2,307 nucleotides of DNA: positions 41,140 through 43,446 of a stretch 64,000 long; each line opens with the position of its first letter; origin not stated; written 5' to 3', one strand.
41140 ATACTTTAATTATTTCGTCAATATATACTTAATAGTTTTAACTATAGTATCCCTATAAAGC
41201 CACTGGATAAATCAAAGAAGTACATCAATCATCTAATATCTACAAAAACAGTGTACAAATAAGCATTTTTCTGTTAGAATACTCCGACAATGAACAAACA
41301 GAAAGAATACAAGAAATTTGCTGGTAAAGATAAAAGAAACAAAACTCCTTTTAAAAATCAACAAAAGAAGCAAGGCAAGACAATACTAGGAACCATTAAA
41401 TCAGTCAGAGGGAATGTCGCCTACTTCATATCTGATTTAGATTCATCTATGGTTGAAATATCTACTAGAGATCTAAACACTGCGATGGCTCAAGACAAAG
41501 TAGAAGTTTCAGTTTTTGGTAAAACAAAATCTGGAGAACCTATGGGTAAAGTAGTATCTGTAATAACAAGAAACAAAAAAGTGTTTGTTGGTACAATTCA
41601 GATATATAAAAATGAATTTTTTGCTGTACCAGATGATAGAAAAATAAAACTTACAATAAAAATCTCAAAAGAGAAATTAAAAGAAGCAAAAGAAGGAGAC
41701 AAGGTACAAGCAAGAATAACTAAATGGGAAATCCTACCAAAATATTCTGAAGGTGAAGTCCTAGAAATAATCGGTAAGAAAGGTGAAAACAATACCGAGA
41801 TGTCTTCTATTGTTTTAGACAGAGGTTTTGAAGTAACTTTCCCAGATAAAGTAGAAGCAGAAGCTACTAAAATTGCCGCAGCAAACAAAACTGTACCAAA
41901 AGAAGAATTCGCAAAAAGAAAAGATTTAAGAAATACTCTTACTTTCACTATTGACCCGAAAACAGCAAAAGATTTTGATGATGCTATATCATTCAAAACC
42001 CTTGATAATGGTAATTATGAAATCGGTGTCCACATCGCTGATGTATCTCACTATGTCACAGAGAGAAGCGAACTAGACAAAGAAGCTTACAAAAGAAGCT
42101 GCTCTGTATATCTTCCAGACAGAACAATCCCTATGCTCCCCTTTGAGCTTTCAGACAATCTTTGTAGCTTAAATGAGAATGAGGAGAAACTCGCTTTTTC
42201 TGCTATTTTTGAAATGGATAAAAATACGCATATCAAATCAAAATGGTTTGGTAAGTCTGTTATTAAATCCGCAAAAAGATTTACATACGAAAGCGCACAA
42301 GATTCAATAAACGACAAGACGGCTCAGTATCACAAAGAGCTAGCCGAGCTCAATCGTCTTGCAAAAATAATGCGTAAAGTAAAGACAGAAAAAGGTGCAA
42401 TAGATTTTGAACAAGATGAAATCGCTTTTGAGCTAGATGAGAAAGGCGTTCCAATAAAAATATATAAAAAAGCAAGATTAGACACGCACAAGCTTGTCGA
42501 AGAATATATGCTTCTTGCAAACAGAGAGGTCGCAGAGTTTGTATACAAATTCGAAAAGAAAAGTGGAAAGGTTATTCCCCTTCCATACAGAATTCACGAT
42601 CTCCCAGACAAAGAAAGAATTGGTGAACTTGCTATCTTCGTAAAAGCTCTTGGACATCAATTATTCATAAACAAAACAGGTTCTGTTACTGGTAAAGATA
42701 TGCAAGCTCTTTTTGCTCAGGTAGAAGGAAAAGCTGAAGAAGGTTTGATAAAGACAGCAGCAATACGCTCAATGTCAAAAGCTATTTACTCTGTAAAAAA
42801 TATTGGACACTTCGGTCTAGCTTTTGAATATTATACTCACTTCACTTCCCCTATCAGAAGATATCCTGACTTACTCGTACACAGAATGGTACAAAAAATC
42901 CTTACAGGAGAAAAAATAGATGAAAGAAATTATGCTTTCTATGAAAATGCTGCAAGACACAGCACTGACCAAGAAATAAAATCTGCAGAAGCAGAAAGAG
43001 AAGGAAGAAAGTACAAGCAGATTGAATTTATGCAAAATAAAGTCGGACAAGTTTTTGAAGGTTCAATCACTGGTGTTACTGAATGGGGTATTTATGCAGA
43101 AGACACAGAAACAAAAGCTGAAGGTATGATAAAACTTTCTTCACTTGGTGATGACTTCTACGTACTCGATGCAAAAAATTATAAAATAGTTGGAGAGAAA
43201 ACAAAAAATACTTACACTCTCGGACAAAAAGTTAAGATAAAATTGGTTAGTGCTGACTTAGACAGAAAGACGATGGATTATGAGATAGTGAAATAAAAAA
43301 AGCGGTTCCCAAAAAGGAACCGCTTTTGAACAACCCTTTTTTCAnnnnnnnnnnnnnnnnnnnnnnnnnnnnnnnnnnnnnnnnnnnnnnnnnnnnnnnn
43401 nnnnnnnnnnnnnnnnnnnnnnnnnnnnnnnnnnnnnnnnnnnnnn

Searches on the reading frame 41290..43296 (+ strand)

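Call 12: search_protein_families(library=pfam, proteins=[window:41290-43296:+], max_evalue=0.001)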
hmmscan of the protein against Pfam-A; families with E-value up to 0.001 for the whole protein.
window:41290-43296:+ (668 aa): 6 families
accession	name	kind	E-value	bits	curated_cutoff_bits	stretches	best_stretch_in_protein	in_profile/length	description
PF00773.25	RNB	-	4.3e-111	371.7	29.3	1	210-539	1-325/326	RNB domain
PF17876.7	CSD2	-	1.1e-21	77.1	26.2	1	111-185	1-74/74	Cold shock domain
PF08206.17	OB_RNB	-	2.7e-08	33.8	24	0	101-160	1-58/58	Ribonuclease B OB domain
PF17849.7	OB_Dis3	-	3.2e-07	30.8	22.8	1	111-178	3-76/77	Dis3-like cold-shock domain 2 (CSD2)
PF00575.29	S1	-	2.3e-06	28.3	22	1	584-663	3-70/74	S1 RNA binding domain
PF25049.1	OB_HELZ2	-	0.00043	20.5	29.3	0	43-96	33-89/90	3'-5' exoribonuclease HELZ2, OB-fold domain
